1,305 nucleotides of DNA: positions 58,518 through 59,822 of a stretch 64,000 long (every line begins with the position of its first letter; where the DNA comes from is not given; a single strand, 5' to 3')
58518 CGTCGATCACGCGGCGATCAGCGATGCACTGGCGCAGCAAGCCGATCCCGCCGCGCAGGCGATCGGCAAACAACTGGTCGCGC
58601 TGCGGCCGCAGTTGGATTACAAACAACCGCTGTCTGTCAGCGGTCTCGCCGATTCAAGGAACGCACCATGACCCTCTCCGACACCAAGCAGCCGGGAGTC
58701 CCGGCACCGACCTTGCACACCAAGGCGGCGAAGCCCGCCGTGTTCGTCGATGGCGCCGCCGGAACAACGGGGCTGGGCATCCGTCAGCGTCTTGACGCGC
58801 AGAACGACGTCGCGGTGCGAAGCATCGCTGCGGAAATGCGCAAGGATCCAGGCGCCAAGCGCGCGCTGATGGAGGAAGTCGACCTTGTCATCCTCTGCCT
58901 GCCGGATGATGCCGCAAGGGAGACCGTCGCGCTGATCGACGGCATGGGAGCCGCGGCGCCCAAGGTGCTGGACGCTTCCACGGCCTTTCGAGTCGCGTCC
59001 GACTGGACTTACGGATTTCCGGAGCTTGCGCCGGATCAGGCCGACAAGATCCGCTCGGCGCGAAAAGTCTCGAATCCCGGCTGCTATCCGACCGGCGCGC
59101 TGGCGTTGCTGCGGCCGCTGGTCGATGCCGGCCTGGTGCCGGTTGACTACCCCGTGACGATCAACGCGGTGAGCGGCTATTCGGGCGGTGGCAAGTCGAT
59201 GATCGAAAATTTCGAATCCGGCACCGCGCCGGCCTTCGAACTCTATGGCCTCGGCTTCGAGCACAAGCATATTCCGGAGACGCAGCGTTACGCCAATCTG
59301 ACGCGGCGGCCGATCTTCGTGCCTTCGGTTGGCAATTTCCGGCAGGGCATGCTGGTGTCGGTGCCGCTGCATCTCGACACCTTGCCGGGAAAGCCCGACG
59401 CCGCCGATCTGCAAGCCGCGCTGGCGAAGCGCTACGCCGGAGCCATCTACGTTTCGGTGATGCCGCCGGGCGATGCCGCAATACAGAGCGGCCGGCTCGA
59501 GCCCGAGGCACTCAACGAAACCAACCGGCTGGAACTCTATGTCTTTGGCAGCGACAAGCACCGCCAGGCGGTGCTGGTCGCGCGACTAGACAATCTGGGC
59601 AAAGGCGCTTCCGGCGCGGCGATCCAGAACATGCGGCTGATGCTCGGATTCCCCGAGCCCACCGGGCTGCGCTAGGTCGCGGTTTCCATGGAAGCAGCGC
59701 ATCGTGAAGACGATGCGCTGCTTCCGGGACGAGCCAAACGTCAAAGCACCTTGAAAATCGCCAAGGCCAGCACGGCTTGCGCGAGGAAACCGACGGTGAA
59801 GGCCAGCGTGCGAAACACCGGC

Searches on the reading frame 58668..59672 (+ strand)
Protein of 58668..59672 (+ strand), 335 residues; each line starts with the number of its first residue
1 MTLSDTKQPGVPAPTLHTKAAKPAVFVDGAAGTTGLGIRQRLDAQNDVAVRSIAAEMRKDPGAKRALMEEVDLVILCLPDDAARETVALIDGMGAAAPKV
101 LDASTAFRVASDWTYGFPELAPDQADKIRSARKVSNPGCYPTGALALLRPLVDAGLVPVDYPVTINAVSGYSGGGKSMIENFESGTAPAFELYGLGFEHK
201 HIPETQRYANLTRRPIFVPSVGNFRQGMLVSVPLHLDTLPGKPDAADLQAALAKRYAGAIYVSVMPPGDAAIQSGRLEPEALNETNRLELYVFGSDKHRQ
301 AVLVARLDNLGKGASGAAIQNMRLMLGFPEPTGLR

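Call 19: search_protein_families(library=ncbifam, proteins=[window:58668-59672:+])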
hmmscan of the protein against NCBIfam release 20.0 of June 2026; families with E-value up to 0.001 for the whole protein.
window:58668-59672:+ (335 aa): 4 families
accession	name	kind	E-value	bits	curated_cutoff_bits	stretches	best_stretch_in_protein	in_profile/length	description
TIGR01851.1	argC_other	equivalog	3.9e-124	414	229.85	1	22-327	1-309/310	N-acetyl-gamma-glutamyl-phosphate reductase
TIGR01850.1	argC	equivalog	1.4e-44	152.7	233.6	1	60-335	57-339/345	N-acetyl-gamma-glutamyl-phosphate reductase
NF011456.0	PRK14874.1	equivalog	3.9e-05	22.8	223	1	66-190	62-179/346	aspartate-semialdehyde dehydrogenase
NF006416.0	PRK08664.1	subfamily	0.00014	21.2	232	0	65-177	71-187/350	aspartate-semialdehyde dehydrogenase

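Call 20: search_protein_families(library=pfam, proteins=[window:58668-59672:+])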
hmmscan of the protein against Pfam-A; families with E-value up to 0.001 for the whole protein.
window:58668-59672:+ (335 aa): 2 families
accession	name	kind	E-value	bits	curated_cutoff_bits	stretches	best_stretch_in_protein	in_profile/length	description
PF22698.1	Semialdhyde_dhC_1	-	5.8e-32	111.3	27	1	139-309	1-165/165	Semialdehyde dehydrogenase, dimerisation domain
PF01118.30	Semialdhyde_dh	-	1e-09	39.3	26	1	56-127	53-120/121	Semialdehyde dehydrogenase, NAD binding domain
